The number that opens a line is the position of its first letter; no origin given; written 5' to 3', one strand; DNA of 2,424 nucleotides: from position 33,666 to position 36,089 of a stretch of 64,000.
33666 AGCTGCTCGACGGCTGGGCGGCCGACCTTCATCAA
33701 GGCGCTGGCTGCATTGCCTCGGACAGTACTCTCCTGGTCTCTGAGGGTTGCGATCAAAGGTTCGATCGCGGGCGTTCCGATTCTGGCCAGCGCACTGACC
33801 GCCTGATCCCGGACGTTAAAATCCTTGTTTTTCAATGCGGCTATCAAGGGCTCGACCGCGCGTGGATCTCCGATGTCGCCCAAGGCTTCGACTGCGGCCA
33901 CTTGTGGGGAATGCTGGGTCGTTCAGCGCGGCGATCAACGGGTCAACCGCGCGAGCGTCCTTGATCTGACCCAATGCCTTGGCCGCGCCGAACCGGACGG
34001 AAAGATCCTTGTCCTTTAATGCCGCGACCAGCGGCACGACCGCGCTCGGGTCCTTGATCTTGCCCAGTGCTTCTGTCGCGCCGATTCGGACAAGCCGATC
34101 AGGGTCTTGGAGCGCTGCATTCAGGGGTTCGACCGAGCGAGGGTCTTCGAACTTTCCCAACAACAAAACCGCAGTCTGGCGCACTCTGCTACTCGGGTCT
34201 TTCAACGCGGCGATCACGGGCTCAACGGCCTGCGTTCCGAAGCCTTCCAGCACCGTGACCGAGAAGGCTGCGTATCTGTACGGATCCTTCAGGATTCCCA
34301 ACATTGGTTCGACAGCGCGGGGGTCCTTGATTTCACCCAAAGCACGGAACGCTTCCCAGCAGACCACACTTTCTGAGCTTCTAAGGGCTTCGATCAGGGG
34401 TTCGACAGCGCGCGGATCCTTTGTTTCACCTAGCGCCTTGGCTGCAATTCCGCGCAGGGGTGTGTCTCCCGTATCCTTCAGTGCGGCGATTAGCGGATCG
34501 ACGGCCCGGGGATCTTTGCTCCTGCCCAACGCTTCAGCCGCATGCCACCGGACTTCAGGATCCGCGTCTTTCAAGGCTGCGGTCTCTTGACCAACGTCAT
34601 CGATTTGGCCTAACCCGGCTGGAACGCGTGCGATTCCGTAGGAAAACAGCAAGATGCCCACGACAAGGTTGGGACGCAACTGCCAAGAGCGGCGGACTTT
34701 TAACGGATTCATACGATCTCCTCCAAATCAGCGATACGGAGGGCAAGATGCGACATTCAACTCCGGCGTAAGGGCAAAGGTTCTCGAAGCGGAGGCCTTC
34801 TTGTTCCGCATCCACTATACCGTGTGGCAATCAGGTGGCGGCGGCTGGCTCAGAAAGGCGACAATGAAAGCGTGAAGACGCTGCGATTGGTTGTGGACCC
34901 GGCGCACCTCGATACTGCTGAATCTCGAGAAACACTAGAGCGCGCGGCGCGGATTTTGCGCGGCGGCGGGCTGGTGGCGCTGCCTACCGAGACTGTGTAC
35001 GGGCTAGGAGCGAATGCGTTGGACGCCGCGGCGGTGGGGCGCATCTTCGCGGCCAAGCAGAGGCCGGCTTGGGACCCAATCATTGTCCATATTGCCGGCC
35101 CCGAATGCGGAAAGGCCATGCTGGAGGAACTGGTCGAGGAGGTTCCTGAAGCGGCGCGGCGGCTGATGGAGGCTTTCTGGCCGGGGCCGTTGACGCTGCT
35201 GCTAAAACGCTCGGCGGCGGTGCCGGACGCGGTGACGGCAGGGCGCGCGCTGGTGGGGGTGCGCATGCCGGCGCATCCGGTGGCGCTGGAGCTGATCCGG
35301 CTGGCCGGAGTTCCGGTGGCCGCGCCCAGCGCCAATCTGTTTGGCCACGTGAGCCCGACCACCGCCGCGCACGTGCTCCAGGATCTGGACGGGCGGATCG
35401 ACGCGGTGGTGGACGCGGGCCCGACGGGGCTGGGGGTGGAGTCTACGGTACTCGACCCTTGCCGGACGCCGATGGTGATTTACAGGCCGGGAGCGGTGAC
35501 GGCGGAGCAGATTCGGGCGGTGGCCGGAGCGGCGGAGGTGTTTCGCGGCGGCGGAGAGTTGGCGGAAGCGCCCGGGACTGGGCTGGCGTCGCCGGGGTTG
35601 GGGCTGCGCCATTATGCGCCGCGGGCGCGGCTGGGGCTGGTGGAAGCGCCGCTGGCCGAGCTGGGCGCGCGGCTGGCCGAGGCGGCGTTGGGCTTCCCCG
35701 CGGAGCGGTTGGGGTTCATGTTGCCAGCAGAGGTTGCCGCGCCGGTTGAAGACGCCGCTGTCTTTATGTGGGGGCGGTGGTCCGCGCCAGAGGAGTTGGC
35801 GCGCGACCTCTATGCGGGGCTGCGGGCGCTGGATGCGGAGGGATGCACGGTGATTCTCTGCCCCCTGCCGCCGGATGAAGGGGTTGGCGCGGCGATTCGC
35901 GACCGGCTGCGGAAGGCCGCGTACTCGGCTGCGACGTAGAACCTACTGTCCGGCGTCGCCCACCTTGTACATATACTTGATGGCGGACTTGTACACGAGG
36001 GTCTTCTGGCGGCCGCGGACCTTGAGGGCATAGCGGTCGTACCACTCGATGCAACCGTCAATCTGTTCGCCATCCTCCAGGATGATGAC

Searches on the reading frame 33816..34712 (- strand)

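Call 72: search_protein_families(library=pfam, proteins=[window:33816-34712:-], max_evalue=0.001)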
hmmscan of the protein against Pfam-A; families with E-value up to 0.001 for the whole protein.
window:33816-34712:- (298 aa): 11 families
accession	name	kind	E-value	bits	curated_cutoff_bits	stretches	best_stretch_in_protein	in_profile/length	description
PF13646.12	HEAT_2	-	2.1e-52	175.8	27.7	4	195-267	2-75/88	HEAT repeats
PF03130.22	HEAT_PBS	-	3e-42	138.7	20.9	4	239-265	1-27/27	PBS lyase HEAT-like repeat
PF13513.12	HEAT_EZ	-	5.6e-24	84.6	27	0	160-187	27-54/55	HEAT-like repeat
PF02985.28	HEAT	-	3.1e-20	70.8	23.5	0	164-188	3-27/31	HEAT repeat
PF00514.29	Arm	-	8.3e-09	35.6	20.6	0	221-249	10-38/41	Armadillo/beta-catenin-like repeat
PF12717.13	Cnd1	-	8.7e-08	32.8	26.4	0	161-220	21-86/162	non-SMC mitotic condensation complex subunit 1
PF25767.1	ARM_TBCD_2nd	-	1.6e-07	31.5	29.7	0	226-251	80-105/245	Tubulin-specific chaperone D-like, ARM repeats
PF12755.13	Vac14_Fab1_bd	-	3.4e-07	31.2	22.1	0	157-182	23-48/97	Vacuolar 14 Fab1-binding region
PF11838.14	ERAP1_C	-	3.1e-05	24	38.2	0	48-114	163-228/318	ERAP1-like C-terminal domain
PF25786.1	HEAT_GCN1_C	-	4.6e-05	23.9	27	0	160-183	66-89/151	GCN1-like, C-terminal HEAT repeats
PF01602.26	Adaptin_N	-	0.00033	19.8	37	0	161-229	114-189/524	Adaptin N terminal region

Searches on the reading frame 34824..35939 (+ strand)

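Call 72: search_protein_families(library=pfam, proteins=[window:34824-35939:+], max_evalue=0.001)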
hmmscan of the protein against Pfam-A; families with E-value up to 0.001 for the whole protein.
window:34824-35939:+ (371 aa): 2 families
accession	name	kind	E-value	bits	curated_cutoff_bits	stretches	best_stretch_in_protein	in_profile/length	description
PF01300.24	Sua5_yciO_yrdC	-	5.7e-55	186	25.1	1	44-223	2-178/178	Telomere recombination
PF03481.19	Sua5_C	-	2.4e-23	83.6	22.9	1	225-366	1-135/136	Threonylcarbamoyl-AMP synthase, C-terminal domain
